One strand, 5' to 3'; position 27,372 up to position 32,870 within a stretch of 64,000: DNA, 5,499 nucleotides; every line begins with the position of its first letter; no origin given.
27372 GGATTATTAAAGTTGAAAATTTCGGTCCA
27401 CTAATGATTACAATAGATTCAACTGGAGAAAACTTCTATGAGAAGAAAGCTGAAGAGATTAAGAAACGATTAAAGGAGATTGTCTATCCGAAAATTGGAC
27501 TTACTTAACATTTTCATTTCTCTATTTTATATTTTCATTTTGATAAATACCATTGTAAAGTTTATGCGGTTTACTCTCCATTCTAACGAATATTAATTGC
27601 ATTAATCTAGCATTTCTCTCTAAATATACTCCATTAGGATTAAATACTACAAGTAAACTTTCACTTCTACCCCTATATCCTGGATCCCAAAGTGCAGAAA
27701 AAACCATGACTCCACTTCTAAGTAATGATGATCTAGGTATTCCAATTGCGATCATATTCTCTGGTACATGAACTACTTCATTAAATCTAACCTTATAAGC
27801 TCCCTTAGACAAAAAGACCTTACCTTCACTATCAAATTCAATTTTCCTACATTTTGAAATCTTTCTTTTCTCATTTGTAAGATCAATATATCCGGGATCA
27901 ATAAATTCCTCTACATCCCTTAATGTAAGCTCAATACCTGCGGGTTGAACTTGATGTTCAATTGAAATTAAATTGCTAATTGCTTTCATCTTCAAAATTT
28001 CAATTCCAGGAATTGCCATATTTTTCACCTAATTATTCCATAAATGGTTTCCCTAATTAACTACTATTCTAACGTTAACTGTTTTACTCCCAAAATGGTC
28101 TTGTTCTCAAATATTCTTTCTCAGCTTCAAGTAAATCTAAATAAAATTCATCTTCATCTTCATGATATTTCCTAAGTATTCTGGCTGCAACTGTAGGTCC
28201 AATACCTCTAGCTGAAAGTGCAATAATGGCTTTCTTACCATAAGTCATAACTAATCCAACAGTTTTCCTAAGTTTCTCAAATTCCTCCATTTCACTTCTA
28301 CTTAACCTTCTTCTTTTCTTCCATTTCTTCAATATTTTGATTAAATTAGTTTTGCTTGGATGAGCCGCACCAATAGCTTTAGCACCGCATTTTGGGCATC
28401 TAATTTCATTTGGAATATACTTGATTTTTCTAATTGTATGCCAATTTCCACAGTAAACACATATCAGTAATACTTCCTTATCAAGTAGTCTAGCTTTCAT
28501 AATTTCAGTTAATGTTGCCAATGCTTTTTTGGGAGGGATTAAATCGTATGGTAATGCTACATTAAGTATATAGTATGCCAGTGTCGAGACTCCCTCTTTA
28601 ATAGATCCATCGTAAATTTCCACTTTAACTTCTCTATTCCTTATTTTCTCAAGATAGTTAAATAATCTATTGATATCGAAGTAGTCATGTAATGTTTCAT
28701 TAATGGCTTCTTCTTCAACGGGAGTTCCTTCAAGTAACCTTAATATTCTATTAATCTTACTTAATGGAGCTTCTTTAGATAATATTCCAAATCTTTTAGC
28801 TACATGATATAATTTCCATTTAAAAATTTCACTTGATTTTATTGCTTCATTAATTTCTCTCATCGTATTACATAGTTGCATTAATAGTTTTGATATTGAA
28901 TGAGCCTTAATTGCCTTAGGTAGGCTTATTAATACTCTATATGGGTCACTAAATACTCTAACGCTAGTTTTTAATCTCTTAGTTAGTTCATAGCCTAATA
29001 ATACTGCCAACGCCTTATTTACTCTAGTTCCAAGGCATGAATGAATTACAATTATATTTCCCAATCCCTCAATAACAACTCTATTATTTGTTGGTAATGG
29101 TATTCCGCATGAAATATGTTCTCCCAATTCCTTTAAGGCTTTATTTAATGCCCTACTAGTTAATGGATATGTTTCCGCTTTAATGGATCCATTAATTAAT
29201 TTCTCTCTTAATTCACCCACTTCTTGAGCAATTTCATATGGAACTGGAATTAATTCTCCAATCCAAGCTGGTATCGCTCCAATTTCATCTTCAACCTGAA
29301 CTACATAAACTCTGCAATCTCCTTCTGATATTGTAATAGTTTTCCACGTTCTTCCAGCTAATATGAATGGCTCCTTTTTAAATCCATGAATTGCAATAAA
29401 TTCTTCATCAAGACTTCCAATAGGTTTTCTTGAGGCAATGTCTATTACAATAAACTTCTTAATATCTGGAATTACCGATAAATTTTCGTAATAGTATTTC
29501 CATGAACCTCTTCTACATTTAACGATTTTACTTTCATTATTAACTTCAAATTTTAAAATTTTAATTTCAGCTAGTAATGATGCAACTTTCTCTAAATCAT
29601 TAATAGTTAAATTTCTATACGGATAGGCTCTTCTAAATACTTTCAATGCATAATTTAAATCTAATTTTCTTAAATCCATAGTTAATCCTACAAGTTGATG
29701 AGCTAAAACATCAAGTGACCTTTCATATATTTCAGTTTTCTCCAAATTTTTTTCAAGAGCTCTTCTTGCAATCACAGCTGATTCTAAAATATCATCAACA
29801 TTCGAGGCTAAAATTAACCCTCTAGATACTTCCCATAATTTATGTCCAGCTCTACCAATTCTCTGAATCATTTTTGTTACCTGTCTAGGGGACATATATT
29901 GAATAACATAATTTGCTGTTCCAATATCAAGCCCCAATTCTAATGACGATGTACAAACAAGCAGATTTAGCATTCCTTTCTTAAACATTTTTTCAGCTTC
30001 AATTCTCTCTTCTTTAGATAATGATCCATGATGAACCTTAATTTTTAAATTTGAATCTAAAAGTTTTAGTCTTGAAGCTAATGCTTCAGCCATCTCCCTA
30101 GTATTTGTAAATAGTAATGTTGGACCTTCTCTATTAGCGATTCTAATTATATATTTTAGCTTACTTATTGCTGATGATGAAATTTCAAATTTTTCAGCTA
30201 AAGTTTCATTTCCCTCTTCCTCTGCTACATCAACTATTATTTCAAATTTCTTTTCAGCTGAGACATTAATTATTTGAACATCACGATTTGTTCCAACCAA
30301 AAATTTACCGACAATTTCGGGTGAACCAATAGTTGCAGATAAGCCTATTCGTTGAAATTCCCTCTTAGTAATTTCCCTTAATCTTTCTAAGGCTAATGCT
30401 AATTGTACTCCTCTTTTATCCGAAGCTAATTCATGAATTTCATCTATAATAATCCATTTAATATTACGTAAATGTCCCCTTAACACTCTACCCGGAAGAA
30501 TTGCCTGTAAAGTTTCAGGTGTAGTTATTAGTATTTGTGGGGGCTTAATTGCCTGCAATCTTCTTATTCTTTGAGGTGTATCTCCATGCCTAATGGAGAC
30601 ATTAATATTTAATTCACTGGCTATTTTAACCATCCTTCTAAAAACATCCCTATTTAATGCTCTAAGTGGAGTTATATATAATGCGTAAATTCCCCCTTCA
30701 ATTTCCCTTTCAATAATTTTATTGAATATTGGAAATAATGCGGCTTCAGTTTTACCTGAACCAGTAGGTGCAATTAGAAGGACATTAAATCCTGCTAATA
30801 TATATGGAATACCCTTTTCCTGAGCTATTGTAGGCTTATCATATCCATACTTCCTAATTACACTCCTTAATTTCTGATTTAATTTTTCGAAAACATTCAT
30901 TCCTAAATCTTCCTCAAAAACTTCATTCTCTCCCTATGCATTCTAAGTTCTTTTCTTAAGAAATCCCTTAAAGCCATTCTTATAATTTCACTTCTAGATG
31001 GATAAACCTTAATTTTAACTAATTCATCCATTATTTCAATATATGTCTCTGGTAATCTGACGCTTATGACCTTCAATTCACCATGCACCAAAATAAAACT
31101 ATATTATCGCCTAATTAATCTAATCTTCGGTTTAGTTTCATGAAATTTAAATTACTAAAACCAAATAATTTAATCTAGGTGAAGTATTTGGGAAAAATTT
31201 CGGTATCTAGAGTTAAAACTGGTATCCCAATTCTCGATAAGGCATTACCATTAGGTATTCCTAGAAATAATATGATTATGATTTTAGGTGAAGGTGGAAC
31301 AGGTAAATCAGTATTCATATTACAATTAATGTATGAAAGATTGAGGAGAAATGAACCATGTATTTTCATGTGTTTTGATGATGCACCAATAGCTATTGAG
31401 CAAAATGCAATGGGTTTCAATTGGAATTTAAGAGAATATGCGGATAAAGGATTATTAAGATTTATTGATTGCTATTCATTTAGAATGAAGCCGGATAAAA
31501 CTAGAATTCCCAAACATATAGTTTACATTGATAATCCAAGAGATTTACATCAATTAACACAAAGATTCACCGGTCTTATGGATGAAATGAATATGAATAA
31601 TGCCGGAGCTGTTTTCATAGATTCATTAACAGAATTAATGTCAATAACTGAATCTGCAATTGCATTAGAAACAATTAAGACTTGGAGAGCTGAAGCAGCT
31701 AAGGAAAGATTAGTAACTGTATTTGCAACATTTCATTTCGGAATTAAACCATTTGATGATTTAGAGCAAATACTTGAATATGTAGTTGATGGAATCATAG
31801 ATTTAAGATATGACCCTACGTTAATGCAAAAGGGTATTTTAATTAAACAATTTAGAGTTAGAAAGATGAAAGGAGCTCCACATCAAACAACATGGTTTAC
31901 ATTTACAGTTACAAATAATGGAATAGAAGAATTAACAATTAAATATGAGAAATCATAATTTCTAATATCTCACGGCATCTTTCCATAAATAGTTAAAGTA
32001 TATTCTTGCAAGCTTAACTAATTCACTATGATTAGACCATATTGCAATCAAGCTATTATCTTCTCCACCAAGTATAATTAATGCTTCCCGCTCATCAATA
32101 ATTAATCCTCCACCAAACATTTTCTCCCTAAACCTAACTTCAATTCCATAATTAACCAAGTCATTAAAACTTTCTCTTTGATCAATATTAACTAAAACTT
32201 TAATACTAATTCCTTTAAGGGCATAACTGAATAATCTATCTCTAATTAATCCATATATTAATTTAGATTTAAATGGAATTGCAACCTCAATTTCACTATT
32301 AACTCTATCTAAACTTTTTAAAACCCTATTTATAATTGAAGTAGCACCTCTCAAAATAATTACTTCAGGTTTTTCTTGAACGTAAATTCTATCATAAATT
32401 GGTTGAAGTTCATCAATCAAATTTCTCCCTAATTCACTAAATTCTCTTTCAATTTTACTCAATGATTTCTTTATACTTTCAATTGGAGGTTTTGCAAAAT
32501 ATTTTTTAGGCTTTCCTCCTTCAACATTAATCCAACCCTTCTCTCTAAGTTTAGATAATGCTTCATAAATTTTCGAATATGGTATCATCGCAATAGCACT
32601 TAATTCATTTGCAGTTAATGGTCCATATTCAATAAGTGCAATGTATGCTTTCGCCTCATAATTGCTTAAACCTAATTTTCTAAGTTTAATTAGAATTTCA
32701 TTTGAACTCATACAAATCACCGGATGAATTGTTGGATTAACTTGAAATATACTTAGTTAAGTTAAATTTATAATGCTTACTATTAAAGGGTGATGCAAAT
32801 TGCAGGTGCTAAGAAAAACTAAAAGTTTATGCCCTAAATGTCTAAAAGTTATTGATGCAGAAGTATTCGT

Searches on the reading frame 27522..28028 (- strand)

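Call 7: search_protein_families(library=pfam, proteins=[window:27522-28028:-], max_evalue=0.01)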
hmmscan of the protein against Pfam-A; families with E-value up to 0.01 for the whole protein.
window:27522-28028:- (168 aa): 3 families
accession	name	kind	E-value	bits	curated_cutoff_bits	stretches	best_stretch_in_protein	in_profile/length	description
PF22769.1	DCD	-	1.3e-20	74.4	27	1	23-150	22-153/153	dCTP deaminase-like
PF00692.24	dUTPase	-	1.4e-07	31.8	22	1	76-161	30-115/129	dUTPase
PF06559.16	DCD_N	-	0.0046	17.3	21.4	1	22-107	25-113/164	2'-deoxycytidine 5'-triphosphate deaminase (DCD) N-terminal domain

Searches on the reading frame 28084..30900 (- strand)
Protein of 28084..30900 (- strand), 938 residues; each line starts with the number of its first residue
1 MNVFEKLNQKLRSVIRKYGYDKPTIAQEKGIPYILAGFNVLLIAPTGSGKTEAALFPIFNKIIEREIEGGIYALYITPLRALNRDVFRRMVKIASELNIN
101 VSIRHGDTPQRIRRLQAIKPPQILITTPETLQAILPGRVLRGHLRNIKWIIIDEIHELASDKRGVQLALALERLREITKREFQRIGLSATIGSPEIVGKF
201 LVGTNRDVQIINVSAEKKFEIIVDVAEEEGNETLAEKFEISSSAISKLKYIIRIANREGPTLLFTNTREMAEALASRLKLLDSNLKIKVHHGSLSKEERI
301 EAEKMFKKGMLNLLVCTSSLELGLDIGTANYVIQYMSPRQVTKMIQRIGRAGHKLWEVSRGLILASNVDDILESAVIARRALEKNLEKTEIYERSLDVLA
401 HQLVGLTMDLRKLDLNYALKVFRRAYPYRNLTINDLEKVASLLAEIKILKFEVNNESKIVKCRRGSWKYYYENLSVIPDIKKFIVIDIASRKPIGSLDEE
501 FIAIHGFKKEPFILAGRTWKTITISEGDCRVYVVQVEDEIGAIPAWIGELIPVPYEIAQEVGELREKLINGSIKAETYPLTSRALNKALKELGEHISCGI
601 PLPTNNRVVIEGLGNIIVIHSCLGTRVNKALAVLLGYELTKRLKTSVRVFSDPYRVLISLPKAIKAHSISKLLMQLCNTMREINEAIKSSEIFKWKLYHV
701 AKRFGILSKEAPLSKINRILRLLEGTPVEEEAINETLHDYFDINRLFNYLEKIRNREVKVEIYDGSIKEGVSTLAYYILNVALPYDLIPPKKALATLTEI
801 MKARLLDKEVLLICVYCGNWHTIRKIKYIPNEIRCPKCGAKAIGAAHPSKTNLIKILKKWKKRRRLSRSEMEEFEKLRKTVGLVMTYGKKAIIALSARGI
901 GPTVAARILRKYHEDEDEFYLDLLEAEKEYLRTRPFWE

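Call 7: search_protein_families(library=pfam, proteins=[window:28084-30900:-], max_evalue=0.01)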
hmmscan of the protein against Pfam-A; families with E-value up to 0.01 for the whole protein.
window:28084-30900:- (938 aa): 7 families
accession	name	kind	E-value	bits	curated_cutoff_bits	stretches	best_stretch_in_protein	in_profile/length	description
PF00270.35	DEAD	-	3e-41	141.4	26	1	26-192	3-161/167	DEAD/DEAH box helicase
PF08494.16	DEAD_assoc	-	1.4e-31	110.3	23.5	1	602-762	1-181/191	DEAD/H associated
PF00271.37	Helicase_C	-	2.6e-24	86.1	23.5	1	247-352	2-107/110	Helicase conserved C-terminal domain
PF19306.5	WH_Lhr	-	1.7e-13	50.8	27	1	382-535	4-160/168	Large helicase-related protein, winged helix domain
PF04851.21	ResIII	-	5.8e-09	36.5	22.5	1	39-191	25-162/164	Type III restriction enzyme, res subunit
PF22590.2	Cas3-like_C_2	-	0.00035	21.2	27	1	261-351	5-101/106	CRISPR-associated nuclease/helicase Cas3, C-terminal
PF14354.12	Lar_restr_allev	-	0.0088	16.7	28.6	0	811-863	3-57/58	Restriction alleviation protein Lar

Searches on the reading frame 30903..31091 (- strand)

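Call 7: search_protein_families(library=pfam, proteins=[window:30903-31091:-], max_evalue=0.01)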
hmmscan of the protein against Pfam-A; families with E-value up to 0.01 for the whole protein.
window:30903-31091:- (62 aa): 2 families
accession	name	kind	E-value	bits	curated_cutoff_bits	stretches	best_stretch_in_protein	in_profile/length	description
PF01402.27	RHH_1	-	1.2e-07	31.8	20.5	1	9-46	2-38/39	Ribbon-helix-helix protein, copG family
PF03693.20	ParD_antitoxin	-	0.0079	17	21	1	7-52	3-48/81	Bacterial antitoxin of ParD toxin-antitoxin type II system and RHH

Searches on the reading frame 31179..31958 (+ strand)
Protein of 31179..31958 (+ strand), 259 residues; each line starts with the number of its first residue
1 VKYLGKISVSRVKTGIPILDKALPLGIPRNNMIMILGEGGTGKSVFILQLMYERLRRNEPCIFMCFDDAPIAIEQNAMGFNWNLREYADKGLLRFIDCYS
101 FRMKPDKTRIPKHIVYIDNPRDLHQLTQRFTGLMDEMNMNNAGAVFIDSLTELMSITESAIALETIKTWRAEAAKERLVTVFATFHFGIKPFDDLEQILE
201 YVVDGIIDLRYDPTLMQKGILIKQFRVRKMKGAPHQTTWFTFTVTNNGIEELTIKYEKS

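Call 4: search_protein_families(library=pfam, proteins=[window:31179-31958:+], max_evalue=0.01)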
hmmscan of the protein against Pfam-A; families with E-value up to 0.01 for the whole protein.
window:31179-31958:+ (259 aa): 6 families
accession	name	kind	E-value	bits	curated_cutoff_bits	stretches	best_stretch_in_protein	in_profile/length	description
PF06745.19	ATPase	-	3e-35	122.1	26.6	1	12-250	1-225/231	KaiC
PF13481.12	AAA_25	-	3.2e-07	30.6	27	1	8-188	11-191/195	AAA domain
PF25199.1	nSTAND_NTPase5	-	0.002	18.4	34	1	29-69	40-80/145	Novel STAND NTPase 5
PF23365.1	DUF7090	-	0.0032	17.6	27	1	109-215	86-188/192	Family of unknown function (DUF7090)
PF13173.12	AAA_14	-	0.0033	17.9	27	0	30-95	2-67/129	AAA domain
PF20720.3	nSTAND3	-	0.0051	17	27.2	0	29-63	16-50/155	Novel STAND NTPase 3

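Call 5: search_protein_families(library=ncbifam, proteins=[window:31179-31958:+], max_evalue=0.01)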
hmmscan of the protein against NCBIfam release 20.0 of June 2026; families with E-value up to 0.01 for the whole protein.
window:31179-31958:+ (259 aa): 10 families
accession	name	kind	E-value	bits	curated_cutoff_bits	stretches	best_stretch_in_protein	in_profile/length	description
TIGR03877.1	thermo_KaiC_1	hypoth_equivalog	1.2e-29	103.5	307.25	1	9-250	1-231/238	KaiC domain-containing protein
NF006799.0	PRK09302.1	equivalog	6.1e-25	87.7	408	1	8-254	9-241/515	circadian clock protein KaiC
TIGR03881.1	KaiC_arch_4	hypoth_equivalog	3.9e-21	75.8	247.8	1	11-246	2-222/231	KaiC domain-containing protein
TIGR03880.1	KaiC_arch_3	hypoth_equivalog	5e-17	62.2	249.45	1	15-250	1-216/224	KaiC domain-containing protein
TIGR02655.1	circ_KaiC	equivalog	2.6e-14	52.7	546.25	1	11-250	2-227/484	circadian clock protein KaiC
NF004723.0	PRK06067.1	subfamily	6.4e-13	48.8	194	1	12-245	16-228/243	flagellar accessory protein FlaH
NF052589.1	ArlH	equivalog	4.2e-10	39.7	215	1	19-210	9-183/229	archaellum protein ArlH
NF006320.0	PRK08533.1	equivalog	3.7e-06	26.7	215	1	19-64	13-58/230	flagellar accessory protein FlaH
TIGR03878.1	thermo_KaiC_2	hypoth_equivalog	0.00017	21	232.2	0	26-68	32-74/259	KaiC domain-containing protein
TIGR00416.1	sms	equivalog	0.0032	16.3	403.05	1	9-62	73-126/454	DNA repair protein RadA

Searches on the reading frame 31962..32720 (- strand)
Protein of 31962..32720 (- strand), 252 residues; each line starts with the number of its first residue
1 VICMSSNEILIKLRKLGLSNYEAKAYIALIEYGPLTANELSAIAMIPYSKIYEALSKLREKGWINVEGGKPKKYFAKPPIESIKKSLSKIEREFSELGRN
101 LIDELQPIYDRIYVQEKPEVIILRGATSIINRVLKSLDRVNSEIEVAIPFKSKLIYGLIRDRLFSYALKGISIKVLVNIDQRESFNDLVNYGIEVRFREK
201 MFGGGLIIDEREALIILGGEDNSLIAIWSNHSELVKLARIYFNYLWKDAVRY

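Call 4: search_protein_families(library=pfam, proteins=[window:31962-32720:-], max_evalue=0.01)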
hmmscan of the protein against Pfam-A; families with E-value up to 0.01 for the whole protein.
window:31962-32720:- (252 aa): 4 families
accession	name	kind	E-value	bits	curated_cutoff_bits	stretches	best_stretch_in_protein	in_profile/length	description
PF01978.25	TrmB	-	1.7e-23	82.6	25.6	1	13-79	1-67/68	Sugar-specific transcriptional regulator TrmB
PF11495.14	Regulator_TrmB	-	0.00026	20.8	22.2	1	120-249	2-132/233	Archaeal transcriptional regulator TrmB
PF01022.26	HTH_5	-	0.0078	16.5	22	0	28-65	10-46/47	Bacterial regulatory protein, arsR family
PF13463.12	HTH_27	-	0.0084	16.8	22.2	0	31-74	15-59/68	Winged helix DNA-binding domain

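Call 5: search_protein_families(library=ncbifam, proteins=[window:31962-32720:-], max_evalue=0.01)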
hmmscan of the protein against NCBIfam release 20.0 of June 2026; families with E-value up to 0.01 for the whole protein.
window:31962-32720:- (252 aa): 6 families
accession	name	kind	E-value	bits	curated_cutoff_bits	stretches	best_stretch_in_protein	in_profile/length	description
NF047390.1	TransRegTrmBL1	equivalog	3e-18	65.9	650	1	4-151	1-144/341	HTH-type sugar sensing transcriptional regulator TrmBL1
NF040851.1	tran_reg_TrmB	equivalog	4.3e-17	62.3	600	1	6-190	4-179/338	HTH-type sugar-sensing transcriptional regulator TrmB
NF047392.1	TransRegTrmBHalo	equivalog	1.4e-12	47.3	500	1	15-179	15-167/349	HTH-type sugar sensing transcriptional regulator TrmB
NF041141.1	tran_reg_TrmBL2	equivalog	5.8e-11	42.4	530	1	15-249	13-261/264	HTH-type transcriptional regulator TrmBL2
NF053756.1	MreA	equivalog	0.00026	20.8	100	1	7-88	4-92/110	MreA family transcriptional regulator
NF053606.1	Sta1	subfamily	0.009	16.1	80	0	17-67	17-67/100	Sta1 family transcriptional regulator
